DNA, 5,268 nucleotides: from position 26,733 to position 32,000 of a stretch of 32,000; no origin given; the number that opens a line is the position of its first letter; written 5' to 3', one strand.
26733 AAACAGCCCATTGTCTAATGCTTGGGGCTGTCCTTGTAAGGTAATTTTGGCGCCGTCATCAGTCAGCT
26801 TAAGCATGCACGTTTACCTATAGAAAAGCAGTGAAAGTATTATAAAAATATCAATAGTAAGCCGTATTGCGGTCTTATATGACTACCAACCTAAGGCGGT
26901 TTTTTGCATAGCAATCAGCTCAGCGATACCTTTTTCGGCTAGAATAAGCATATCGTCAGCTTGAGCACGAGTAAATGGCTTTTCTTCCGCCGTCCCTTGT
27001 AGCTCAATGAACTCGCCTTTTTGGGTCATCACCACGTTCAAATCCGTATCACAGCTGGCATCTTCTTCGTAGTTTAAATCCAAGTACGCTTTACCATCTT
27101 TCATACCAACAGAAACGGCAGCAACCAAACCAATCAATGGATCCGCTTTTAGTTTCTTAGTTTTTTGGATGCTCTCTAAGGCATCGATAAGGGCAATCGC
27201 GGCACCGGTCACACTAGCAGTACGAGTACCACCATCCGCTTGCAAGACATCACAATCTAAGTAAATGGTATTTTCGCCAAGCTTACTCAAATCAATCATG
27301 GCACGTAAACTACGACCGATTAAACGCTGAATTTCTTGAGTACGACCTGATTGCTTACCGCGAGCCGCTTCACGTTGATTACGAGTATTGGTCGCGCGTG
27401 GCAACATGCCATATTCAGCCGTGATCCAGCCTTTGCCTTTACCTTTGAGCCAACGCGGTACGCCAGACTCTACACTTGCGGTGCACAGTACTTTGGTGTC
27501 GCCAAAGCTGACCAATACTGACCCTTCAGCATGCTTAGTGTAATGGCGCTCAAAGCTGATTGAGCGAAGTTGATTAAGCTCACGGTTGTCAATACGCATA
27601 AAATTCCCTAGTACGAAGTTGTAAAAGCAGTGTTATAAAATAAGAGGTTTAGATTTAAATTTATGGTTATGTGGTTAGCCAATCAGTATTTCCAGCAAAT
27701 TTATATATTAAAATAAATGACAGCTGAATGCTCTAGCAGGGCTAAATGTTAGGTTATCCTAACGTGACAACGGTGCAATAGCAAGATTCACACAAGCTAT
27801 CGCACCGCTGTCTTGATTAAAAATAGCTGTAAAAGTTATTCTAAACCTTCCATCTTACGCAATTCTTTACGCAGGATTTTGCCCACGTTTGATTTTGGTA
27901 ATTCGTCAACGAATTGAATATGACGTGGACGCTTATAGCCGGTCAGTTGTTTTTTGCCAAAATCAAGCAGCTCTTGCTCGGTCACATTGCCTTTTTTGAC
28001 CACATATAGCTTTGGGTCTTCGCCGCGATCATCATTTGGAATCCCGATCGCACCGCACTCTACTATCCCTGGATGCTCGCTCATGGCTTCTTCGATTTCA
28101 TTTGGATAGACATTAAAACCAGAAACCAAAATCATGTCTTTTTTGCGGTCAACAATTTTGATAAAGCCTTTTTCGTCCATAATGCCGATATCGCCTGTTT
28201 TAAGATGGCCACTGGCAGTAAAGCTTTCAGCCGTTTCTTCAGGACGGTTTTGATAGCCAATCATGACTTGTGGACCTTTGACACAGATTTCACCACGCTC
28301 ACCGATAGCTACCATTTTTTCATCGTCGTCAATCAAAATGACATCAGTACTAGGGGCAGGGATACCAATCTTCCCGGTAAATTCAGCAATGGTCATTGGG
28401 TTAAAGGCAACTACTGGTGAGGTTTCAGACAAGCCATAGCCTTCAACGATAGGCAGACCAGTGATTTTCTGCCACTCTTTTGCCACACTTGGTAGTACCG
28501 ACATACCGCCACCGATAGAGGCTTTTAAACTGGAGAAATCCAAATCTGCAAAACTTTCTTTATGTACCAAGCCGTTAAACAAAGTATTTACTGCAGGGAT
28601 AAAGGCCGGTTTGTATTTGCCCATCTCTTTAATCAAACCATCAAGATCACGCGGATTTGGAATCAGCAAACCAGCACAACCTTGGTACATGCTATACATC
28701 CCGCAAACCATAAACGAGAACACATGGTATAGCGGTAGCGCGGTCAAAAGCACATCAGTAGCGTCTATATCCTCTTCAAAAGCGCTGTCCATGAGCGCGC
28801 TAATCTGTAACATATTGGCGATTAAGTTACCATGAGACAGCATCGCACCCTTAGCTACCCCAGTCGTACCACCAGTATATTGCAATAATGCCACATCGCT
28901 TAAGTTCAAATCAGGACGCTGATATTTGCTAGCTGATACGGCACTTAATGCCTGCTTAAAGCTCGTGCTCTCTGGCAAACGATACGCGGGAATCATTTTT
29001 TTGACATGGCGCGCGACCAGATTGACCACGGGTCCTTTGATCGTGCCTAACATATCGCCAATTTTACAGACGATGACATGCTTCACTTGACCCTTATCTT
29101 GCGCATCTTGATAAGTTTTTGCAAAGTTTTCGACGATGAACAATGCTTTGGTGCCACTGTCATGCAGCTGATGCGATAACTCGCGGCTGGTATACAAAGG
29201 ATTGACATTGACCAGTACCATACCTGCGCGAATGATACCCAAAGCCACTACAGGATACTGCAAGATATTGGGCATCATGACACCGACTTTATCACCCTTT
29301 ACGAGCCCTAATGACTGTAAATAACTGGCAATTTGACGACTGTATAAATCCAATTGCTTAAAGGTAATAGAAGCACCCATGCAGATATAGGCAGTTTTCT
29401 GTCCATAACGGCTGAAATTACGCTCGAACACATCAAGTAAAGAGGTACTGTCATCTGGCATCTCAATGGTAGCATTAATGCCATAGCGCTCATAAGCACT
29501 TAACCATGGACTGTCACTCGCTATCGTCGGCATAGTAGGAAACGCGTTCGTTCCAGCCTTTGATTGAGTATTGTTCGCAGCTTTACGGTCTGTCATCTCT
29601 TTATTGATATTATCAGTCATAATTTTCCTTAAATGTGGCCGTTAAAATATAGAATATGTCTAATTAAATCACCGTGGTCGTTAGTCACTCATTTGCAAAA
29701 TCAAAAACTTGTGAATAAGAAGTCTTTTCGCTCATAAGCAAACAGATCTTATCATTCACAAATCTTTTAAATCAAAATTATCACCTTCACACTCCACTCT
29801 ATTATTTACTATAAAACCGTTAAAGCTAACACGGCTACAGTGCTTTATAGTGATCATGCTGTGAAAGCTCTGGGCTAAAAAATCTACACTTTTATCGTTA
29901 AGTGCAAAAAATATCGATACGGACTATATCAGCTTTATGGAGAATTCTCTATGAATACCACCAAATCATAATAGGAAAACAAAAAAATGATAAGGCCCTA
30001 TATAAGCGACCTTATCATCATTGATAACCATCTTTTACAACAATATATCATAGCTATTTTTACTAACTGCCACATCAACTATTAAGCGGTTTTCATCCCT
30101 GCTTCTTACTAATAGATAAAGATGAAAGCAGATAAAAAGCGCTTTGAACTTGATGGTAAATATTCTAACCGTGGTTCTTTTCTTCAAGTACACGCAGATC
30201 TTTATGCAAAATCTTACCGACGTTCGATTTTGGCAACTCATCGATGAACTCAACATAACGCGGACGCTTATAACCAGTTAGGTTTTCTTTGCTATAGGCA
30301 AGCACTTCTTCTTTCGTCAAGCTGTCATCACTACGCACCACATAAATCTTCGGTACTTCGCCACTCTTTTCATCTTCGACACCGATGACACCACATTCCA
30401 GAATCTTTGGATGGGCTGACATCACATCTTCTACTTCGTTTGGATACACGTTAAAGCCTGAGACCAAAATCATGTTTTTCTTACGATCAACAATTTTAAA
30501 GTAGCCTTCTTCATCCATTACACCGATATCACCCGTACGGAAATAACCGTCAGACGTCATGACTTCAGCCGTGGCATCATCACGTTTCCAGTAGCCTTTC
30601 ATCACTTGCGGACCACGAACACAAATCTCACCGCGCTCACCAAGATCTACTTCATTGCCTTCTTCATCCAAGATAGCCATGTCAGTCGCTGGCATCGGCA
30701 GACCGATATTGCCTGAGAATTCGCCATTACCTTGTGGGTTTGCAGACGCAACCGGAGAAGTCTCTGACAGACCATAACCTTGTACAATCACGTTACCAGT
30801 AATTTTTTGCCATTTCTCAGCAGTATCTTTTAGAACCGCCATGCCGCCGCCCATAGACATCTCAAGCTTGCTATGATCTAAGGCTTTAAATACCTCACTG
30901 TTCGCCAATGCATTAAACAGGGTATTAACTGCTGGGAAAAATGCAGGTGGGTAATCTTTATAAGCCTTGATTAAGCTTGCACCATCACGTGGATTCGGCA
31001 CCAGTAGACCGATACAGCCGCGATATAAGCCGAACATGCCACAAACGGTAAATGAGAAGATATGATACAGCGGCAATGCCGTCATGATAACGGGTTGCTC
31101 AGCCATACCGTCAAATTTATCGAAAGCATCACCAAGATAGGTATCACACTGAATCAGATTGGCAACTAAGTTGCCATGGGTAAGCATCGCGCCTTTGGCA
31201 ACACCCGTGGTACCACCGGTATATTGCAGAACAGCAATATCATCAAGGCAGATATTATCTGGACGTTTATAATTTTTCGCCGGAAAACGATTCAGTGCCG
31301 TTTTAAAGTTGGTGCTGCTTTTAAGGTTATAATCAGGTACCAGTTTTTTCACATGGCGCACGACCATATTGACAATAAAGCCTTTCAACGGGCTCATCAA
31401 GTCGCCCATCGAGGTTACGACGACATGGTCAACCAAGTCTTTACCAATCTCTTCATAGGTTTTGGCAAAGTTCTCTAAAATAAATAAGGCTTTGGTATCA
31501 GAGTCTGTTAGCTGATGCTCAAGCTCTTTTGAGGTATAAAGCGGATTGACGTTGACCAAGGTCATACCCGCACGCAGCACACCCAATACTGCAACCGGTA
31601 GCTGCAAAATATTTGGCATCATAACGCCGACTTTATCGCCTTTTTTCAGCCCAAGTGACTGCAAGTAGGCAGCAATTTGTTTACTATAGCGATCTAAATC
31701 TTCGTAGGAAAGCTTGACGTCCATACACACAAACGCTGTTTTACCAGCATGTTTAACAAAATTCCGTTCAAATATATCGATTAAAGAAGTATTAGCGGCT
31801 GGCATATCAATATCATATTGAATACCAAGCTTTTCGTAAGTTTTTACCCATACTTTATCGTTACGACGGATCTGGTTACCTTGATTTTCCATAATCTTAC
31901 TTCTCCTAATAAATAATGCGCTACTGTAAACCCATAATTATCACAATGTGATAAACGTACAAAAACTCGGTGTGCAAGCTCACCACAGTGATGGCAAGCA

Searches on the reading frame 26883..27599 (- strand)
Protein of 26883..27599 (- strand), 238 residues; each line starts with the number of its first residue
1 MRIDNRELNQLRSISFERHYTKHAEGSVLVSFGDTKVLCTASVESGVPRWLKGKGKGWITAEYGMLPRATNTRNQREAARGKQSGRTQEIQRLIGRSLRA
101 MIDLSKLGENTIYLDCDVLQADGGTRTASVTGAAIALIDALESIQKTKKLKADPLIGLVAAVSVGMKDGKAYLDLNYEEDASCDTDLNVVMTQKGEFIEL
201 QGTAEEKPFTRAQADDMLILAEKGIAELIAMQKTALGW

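Call 79: search_protein_families(library=pfam, proteins=[window:26883-27599:-], max_evalue=0.0001)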
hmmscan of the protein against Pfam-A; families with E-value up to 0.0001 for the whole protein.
window:26883-27599:- (238 aa): 2 families
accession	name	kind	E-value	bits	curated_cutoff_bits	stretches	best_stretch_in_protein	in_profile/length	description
PF01138.27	RNase_PH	-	8.4e-32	110.8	25.5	1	10-140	1-127/130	3' exoribonuclease family, domain 1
PF03725.20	RNase_PH_C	-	8.9e-13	48.4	20.8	1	157-223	1-66/67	3' exoribonuclease family, domain 2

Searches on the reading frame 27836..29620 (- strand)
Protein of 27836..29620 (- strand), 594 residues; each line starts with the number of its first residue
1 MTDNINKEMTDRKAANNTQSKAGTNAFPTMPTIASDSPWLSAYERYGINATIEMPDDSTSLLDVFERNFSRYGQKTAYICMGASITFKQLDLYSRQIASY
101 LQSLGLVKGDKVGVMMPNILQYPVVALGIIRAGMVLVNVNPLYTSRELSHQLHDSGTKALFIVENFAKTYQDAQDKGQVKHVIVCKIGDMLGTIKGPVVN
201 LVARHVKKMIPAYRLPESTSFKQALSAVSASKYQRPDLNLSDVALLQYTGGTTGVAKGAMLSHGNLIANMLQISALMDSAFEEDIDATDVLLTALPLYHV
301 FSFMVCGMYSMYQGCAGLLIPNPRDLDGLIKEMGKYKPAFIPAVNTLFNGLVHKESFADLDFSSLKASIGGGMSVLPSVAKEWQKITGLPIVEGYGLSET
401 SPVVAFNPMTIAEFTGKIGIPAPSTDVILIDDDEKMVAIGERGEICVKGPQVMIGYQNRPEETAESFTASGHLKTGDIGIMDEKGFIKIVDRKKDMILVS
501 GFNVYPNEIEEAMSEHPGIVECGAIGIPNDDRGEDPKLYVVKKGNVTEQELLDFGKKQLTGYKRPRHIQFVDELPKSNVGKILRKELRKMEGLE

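Call 79: search_protein_families(library=pfam, proteins=[window:27836-29620:-], max_evalue=0.0001)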
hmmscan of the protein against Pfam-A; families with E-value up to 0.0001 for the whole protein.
window:27836-29620:- (594 aa): 2 families
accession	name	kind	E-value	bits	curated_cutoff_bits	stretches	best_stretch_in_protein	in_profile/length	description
PF00501.34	AMP-binding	-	4e-90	302.8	29.9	1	65-456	1-383/384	AMP-binding enzyme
PF13193.12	AMP-binding_C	-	7.2e-18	65.7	24.5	1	508-581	1-76/76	AMP-binding enzyme C-terminal domain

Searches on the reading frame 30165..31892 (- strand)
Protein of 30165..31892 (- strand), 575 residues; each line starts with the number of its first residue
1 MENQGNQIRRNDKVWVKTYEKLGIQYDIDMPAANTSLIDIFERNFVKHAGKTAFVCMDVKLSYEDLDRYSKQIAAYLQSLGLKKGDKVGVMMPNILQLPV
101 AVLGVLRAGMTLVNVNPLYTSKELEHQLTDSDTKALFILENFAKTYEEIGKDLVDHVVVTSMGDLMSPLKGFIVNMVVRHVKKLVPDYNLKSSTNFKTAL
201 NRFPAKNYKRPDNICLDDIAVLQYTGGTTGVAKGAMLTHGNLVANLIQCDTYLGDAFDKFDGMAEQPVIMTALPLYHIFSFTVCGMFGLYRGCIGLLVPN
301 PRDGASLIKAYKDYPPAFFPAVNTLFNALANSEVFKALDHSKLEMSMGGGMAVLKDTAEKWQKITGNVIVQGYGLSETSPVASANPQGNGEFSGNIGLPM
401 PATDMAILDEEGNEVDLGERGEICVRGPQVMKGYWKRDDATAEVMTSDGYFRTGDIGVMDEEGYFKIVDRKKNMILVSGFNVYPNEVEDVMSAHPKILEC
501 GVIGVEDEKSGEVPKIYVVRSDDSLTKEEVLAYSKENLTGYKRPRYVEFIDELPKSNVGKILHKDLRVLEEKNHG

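Call 79: search_protein_families(library=pfam, proteins=[window:30165-31892:-], max_evalue=0.0001)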
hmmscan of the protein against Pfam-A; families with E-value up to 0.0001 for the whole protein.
window:30165-31892:- (575 aa): 2 families
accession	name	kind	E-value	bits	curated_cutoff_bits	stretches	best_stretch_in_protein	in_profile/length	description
PF00501.34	AMP-binding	-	7.6e-93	311.8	29.9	1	41-435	1-384/384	AMP-binding enzyme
PF13193.12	AMP-binding_C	-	8.3e-19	68.7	24.5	1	486-560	1-76/76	AMP-binding enzyme C-terminal domain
